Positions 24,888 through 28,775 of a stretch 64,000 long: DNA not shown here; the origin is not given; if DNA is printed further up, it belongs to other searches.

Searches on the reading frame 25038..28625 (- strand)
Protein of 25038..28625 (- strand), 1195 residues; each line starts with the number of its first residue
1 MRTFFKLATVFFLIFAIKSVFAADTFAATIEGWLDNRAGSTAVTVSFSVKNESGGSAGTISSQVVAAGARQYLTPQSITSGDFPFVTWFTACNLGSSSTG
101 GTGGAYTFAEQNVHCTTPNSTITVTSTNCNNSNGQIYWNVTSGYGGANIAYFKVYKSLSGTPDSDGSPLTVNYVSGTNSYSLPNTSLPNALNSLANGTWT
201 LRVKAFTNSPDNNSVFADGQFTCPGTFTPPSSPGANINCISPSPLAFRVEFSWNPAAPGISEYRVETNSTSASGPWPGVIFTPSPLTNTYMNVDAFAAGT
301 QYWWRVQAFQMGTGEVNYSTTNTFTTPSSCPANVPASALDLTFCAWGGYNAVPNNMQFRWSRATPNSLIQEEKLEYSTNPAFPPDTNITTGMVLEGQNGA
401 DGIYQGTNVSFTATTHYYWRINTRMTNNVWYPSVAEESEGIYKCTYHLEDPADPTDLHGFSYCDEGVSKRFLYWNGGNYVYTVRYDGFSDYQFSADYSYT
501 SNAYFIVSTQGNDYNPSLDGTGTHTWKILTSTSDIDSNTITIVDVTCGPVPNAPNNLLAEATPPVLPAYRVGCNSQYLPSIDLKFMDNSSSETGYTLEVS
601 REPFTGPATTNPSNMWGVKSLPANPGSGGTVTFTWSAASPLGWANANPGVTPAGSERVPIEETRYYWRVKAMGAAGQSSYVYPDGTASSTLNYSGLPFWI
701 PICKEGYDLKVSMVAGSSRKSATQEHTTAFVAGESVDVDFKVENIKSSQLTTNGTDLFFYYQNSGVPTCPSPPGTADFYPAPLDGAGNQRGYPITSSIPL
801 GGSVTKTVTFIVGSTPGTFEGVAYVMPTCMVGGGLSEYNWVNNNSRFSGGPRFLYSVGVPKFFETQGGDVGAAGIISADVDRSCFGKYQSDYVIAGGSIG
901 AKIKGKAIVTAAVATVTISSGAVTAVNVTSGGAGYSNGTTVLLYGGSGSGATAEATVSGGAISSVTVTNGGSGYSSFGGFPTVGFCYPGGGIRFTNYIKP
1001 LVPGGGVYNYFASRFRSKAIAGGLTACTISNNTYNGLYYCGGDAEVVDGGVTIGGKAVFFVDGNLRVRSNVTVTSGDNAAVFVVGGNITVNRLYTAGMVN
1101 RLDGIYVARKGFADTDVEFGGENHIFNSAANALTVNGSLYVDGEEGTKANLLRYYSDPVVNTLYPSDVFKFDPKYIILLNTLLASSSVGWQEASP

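Call 66: search_protein_families(library=pfam, proteins=[window:25038-28625:-], max_evalue=0.0001)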
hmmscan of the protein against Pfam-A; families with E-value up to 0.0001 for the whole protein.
window:25038-28625:- (1195 aa): 1 family
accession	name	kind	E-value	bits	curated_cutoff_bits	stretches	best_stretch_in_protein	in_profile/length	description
PF25788.1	Ig_Rha78A_N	-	8.7e-05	23.2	27.4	0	250-326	21-101/105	Rha78A-like, N-terminal immunoglobulin domain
